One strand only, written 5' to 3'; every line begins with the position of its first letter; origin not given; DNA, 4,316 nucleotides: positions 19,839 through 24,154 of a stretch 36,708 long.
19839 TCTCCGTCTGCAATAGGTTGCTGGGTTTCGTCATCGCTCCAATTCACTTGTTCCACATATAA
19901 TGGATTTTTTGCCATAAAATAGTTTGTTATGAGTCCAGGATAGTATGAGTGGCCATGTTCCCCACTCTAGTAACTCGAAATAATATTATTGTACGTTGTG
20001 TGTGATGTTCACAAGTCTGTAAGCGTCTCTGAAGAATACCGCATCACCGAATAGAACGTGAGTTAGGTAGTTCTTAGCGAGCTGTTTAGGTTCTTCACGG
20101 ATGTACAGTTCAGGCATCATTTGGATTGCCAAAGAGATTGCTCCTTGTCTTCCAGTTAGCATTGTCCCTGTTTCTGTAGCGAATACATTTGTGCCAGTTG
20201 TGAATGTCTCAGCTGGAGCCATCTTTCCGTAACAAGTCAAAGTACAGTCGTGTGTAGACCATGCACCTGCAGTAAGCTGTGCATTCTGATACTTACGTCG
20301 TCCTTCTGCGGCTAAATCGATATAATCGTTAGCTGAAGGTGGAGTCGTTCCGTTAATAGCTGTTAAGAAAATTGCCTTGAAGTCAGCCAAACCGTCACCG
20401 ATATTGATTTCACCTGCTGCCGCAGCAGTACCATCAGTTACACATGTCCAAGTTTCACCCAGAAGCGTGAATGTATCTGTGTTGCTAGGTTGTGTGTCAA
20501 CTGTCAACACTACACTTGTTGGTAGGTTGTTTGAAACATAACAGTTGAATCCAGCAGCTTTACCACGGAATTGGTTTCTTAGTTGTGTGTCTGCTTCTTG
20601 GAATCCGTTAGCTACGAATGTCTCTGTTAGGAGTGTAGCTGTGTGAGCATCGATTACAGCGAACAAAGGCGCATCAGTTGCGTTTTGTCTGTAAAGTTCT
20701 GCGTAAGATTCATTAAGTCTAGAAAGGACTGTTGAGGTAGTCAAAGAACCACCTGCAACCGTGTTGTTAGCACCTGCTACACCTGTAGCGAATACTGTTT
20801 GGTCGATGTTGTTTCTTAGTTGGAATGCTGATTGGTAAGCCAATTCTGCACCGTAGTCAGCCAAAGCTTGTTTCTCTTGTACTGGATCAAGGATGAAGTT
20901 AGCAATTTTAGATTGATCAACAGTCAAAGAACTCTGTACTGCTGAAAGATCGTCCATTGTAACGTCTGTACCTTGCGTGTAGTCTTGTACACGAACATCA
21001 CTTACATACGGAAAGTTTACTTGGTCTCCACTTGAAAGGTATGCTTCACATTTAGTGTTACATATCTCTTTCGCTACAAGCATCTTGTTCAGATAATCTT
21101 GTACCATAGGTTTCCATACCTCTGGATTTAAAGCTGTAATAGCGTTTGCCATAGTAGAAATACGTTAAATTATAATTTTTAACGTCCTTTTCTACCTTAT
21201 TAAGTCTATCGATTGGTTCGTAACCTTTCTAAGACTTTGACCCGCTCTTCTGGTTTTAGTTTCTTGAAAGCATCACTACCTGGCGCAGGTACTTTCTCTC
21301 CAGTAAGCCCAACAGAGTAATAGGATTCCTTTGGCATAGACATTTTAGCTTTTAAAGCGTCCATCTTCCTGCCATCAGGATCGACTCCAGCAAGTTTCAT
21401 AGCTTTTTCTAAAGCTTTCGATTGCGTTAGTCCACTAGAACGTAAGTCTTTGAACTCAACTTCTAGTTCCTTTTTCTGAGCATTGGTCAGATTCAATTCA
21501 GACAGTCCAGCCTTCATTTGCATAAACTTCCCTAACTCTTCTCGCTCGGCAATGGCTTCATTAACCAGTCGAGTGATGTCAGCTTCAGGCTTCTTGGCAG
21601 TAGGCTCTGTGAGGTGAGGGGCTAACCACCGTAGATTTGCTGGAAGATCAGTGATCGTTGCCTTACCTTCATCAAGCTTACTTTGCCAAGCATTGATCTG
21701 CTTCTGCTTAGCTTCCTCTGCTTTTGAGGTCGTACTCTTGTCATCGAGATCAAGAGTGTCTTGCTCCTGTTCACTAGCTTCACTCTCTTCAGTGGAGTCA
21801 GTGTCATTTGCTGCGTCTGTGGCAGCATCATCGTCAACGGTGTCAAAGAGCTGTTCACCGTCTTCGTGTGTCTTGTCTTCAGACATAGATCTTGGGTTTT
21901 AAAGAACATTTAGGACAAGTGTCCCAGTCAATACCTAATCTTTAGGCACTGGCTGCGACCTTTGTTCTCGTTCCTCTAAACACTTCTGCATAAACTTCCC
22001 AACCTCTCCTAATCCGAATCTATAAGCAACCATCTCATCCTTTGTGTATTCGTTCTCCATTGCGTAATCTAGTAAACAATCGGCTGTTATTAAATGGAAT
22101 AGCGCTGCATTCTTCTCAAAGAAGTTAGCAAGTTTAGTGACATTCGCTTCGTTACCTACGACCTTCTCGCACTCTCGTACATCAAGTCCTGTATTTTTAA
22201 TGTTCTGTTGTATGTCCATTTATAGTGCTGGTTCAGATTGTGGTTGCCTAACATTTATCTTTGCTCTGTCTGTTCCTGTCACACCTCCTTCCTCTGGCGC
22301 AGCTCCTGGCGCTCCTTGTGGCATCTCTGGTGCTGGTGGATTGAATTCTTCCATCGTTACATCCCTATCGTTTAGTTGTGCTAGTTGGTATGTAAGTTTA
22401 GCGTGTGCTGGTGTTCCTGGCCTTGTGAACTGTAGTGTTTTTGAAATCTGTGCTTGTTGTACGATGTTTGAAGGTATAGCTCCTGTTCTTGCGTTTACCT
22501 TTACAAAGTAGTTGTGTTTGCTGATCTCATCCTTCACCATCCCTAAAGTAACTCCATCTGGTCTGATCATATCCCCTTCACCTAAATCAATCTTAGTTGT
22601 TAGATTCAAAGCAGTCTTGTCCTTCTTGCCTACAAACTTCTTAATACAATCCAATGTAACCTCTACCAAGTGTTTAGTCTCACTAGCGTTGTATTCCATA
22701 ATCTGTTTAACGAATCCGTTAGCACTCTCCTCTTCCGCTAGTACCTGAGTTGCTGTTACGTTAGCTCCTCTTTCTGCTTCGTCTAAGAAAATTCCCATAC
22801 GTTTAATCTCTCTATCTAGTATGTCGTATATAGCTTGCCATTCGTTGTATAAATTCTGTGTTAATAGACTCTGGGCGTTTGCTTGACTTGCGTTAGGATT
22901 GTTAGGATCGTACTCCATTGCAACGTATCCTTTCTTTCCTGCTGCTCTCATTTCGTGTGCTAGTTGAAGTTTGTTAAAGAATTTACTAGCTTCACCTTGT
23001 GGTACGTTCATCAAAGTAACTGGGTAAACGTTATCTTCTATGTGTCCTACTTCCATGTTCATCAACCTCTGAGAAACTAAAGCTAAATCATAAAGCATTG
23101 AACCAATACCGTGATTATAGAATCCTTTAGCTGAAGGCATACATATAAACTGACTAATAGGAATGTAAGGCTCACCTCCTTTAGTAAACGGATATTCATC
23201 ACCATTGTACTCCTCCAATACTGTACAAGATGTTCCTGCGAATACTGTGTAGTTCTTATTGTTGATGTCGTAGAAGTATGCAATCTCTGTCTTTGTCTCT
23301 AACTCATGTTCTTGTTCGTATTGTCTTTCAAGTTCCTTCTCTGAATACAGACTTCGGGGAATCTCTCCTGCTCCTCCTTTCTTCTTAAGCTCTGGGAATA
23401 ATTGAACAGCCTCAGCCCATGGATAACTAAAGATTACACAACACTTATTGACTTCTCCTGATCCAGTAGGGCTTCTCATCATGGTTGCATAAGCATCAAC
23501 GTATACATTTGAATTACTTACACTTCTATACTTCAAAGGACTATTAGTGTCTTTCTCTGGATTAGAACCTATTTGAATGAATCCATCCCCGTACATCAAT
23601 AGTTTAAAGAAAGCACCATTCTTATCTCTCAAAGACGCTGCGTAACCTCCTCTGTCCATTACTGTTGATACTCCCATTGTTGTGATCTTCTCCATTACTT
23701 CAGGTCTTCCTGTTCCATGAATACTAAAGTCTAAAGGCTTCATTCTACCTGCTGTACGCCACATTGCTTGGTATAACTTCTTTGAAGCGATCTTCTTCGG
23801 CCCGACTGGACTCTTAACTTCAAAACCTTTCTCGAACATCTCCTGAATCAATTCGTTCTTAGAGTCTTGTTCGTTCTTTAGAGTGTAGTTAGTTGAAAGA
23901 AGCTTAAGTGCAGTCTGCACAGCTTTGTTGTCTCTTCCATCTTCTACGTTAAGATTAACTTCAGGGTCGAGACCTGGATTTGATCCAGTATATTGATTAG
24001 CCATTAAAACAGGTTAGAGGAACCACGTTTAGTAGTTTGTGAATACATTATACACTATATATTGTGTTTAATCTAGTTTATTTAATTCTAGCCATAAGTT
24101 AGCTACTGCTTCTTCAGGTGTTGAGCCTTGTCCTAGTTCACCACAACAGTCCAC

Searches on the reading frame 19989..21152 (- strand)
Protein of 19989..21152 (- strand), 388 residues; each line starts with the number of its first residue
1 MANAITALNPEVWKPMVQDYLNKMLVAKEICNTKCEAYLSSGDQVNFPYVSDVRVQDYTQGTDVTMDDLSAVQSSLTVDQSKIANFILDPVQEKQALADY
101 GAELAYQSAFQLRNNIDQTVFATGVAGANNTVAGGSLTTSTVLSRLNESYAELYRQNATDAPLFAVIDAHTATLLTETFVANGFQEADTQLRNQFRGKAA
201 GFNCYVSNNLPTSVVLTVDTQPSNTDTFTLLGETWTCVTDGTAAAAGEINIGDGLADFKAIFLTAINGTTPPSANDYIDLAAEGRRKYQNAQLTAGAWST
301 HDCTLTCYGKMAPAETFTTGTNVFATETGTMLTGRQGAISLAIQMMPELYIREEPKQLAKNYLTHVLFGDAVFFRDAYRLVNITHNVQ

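Call 16: search_protein_families(library=pfam, proteins=[window:19989-21152:-], max_evalue=0.01)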
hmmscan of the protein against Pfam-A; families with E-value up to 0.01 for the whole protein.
window:19989-21152:- (388 aa): 0 families

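Call 44: search_protein_families(library=phrogs, proteins=[window:19989-21152:-], max_evalue=0.01)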
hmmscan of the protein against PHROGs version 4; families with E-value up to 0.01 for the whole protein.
window:19989-21152:- (388 aa): 5 families
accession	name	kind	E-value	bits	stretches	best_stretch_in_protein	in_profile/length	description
phrog_267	-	head and packaging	5.5e-26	92.6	1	3-215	35-264/410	major head protein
phrog_283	-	head and packaging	4.2e-13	50.4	1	1-253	1-256/385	major head protein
phrog_544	-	head and packaging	1.4e-07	32.3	1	7-226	11-227/282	major head protein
phrog_422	-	head and packaging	0.0028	18.1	1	25-177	23-178/297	major head protein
phrog_30620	-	unknown function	0.0033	18.1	1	8-125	13-130/184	-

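Call 60: search_dna_similar(query=window:19989-21152:-, collection=phages, mode=protein, max_evalue=0.00001, max_rows=25)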
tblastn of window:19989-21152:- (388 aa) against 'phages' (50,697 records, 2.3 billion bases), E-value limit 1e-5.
Records with a match: 17; places in all: 17; records where one place covers at least 80% of the query: 1.
Best place of each record, by identity: <60% 17.
By first word of the organism name: Clostridium 10; Aeribacillus 2; Streptomyces 2; Pelagibacter 2; Caudoviricetes 1.
By host as written in the record: Clostridium perfringens 9; Aeribacillus pallidus 2; Streptomyces platensis MJ1A1 2; Candidatus Pelagibacter sp. HTCC7211 2; - 1; Clostridium perfringens 012 1.
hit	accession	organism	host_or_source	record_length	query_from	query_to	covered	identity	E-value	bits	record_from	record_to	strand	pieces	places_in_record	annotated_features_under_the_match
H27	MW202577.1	Caudoviricetes sp.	Manatee Spring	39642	8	359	91%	25.3%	2e-10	68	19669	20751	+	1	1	hypothetical protein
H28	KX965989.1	Aeribacillus phage AP45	Aeribacillus pallidus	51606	4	211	54%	28.3%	2e-6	56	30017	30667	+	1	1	capsid protein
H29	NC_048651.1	Aeribacillus phage AP45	Aeribacillus pallidus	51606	4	211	54%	28.3%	2e-6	56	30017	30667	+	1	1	major head protein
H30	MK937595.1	Streptomyces phage Dubu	Streptomyces platensis MJ1A1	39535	4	212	54%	26.5%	8e-6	54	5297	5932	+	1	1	6: major capsid protein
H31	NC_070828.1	Streptomyces phage Dubu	Streptomyces platensis MJ1A1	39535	4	212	54%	26.5%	8e-6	54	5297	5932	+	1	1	6: major head protein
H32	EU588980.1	Clostridium phage phiCP39-O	Clostridium perfringens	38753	4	210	53%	25.5%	5e-10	67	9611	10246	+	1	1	Gp6-like protein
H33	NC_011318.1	Clostridium phage phiCP39-O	Clostridium perfringens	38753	4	210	53%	25.5%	5e-10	67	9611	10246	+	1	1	Gp6-like protein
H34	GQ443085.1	Clostridium phage phiCP26F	Clostridium perfringens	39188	4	210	53%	24.5%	2e-9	66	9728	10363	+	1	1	phi26F_gp11: P22 coat protein 5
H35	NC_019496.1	Clostridium phage phiCP26F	Clostridium perfringens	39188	4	210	53%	24.5%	2e-9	66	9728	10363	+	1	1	phi26F_gp11: major head protein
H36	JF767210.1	Clostridium phage phiCP9O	Clostridium perfringens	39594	4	210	53%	24.5%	2e-9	66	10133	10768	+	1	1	P22 coat protein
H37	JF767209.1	Clostridium phage phiCP34O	Clostridium perfringens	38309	4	210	53%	23.1%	6e-9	64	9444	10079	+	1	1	P22 coat protein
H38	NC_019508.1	Clostridium phage phiCP34O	Clostridium perfringens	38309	4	210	53%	23.1%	6e-9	64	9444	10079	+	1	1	P22 coat protein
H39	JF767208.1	Clostridium phage phiCP13O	Clostridium perfringens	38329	4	210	53%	23.1%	6e-9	64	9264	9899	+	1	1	P22 coat protein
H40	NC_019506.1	Clostridium phage phiCP13O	Clostridium perfringens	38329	4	210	53%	23.1%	6e-9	64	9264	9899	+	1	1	P22 coat protein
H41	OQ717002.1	Clostridium phage vB_CpeS-17DYC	Clostridium perfringens 012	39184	4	210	53%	23.1%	7e-8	61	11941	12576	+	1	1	hypothetical protein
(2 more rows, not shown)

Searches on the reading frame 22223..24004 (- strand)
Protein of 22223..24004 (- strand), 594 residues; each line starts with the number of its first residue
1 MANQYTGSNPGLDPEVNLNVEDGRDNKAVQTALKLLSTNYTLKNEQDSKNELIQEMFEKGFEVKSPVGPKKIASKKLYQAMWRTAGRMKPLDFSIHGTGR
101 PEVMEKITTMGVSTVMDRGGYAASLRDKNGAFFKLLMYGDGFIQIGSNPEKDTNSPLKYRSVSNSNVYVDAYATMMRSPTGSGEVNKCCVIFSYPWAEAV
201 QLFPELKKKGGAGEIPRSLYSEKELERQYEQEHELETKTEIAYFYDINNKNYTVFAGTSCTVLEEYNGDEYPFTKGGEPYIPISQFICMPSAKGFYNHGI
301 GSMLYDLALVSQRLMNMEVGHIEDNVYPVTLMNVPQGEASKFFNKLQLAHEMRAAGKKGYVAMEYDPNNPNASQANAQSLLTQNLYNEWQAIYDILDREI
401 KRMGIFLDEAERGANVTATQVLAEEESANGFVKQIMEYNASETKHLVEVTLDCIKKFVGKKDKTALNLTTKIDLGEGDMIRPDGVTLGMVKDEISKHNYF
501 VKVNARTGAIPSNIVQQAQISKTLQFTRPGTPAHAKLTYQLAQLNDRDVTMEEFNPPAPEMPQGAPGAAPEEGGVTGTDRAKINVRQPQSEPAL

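Call 16: search_protein_families(library=pfam, proteins=[window:22223-24004:-], max_evalue=0.01)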
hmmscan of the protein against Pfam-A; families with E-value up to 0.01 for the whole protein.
window:22223-24004:- (594 aa): 0 families

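Call 44: search_protein_families(library=phrogs, proteins=[window:22223-24004:-], max_evalue=0.01)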
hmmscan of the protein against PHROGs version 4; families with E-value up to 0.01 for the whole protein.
window:22223-24004:- (594 aa): 0 families

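Call 76: search_dna_similar(query=window:22223-24004:-, collection=phages, mode=protein, max_evalue=0.001, max_rows=15)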
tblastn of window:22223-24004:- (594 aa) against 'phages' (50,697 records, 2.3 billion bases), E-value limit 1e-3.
No match.
